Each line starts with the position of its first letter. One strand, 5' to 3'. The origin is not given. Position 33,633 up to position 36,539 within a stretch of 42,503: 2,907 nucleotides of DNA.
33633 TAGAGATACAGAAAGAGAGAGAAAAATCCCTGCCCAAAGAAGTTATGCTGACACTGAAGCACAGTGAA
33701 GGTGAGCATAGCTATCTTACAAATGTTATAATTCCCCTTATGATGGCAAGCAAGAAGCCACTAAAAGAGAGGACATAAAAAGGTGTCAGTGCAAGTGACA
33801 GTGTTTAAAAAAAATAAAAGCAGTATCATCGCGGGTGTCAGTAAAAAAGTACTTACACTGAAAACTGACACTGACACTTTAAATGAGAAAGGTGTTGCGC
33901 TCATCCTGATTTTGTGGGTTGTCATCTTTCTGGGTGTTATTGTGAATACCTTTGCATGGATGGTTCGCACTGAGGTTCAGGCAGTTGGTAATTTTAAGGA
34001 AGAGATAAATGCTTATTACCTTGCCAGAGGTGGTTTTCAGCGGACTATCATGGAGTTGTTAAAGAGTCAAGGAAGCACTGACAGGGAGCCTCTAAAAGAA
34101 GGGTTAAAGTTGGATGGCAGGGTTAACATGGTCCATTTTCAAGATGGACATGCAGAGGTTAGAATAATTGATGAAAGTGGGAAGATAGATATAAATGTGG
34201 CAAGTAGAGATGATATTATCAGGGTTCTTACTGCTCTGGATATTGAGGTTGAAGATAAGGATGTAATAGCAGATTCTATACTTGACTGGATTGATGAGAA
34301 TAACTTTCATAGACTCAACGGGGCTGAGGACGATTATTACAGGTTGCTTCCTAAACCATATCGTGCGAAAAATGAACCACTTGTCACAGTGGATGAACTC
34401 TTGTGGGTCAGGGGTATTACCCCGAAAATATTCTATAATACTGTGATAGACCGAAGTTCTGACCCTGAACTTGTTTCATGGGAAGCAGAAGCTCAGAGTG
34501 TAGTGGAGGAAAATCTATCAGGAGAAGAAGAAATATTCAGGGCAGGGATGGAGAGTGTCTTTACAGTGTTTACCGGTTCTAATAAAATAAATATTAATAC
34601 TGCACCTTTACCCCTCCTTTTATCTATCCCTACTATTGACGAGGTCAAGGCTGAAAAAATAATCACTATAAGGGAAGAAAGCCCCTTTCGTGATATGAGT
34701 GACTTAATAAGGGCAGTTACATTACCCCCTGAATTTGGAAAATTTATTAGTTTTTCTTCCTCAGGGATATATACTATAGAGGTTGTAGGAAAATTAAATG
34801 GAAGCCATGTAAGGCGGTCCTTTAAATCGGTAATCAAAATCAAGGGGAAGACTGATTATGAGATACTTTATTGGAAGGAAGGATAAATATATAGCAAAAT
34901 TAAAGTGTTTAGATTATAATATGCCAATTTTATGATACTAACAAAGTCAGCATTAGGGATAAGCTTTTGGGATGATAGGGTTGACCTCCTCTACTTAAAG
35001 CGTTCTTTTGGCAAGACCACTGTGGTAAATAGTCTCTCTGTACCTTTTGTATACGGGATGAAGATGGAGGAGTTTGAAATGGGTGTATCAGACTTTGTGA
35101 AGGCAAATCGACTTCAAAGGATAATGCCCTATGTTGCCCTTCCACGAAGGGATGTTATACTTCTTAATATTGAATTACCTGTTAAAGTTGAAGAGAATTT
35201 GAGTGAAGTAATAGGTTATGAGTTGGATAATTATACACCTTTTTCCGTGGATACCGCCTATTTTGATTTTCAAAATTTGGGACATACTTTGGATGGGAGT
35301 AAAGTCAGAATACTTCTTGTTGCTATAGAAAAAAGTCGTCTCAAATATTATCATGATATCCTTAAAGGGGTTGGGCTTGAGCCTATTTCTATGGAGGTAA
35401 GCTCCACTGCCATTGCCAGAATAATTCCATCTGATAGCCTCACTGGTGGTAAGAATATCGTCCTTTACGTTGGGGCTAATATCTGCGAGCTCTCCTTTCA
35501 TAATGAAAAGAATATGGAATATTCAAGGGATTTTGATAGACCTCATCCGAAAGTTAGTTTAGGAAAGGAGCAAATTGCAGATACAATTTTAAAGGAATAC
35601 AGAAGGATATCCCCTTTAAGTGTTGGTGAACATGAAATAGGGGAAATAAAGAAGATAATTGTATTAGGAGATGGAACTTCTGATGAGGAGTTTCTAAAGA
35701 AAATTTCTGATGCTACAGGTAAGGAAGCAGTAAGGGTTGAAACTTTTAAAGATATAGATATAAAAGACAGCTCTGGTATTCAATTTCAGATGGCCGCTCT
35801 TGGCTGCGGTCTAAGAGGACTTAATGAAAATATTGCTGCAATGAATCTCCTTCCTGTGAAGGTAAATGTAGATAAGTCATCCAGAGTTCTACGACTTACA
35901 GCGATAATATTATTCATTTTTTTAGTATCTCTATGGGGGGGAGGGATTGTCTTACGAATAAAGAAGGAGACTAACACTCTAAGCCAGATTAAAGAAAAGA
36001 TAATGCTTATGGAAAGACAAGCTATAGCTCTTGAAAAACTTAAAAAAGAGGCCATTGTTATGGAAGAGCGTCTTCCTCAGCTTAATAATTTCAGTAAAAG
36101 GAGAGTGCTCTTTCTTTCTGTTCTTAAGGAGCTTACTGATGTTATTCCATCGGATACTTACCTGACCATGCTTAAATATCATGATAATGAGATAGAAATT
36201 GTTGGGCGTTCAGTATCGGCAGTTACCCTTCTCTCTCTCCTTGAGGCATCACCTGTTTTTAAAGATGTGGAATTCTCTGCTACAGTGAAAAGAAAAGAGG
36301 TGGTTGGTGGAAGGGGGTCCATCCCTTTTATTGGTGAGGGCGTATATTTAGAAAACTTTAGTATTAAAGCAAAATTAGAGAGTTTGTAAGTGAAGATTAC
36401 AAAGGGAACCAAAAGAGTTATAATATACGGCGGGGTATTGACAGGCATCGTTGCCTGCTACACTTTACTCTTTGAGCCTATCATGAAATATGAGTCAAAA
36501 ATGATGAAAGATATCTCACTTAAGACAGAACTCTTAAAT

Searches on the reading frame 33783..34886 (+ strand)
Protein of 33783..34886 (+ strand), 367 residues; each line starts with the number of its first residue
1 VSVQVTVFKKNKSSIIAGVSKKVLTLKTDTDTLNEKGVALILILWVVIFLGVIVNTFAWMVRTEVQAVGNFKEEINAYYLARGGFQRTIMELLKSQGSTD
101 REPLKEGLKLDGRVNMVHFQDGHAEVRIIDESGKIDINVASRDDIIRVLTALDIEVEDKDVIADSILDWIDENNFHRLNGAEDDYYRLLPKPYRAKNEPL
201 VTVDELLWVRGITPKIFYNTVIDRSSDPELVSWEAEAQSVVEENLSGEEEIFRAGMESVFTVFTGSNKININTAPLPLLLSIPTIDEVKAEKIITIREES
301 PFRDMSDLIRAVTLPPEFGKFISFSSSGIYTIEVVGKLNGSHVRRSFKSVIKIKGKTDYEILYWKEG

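Call 68: search_protein_families(library=pfam, max_evalue=0.00001, proteins=[window:33783-34886:+])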
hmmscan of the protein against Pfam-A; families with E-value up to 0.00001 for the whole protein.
window:33783-34886:+ (367 aa): 3 families
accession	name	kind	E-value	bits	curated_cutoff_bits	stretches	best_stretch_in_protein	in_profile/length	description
PF21687.3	T2SSK_1st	-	2.3e-17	64.1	26.2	1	139-217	17-95/107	Type II secretion system (T2SS), protein K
PF12836.13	HHH_3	-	1.8e-13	50.8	27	1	267-311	4-49/65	Helix-hairpin-helix motif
PF03934.19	T2SSK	-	3.5e-06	27.7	24.2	0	269-311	1-44/63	Type II secretion system (T2SS), protein K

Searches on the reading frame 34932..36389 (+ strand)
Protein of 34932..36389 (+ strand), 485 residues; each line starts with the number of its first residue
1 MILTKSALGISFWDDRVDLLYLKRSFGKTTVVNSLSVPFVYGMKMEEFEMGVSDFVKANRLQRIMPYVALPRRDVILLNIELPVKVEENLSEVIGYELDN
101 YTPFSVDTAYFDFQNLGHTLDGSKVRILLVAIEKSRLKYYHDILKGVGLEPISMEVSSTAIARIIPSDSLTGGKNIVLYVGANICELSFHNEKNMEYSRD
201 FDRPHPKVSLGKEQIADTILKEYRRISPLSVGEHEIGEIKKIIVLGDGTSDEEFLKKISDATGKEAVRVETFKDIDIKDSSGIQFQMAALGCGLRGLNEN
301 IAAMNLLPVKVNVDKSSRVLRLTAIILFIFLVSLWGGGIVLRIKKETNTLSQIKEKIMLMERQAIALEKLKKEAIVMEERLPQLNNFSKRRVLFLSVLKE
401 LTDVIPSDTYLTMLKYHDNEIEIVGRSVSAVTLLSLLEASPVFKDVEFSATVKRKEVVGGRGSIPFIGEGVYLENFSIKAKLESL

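Call 68: search_protein_families(library=pfam, max_evalue=0.00001, proteins=[window:34932-36389:+])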
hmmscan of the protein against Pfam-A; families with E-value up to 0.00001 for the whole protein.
window:34932-36389:+ (485 aa): 2 families
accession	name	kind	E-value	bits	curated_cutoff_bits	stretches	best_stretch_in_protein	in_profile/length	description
PF05137.18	PilN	-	2.7e-13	50.2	22.8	1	397-482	2-78/78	Fimbrial assembly protein (PilN)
PF11104.14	PilM_2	-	4.7e-13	49.2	27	1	52-223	51-223/340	Type IV pilus assembly protein PilM;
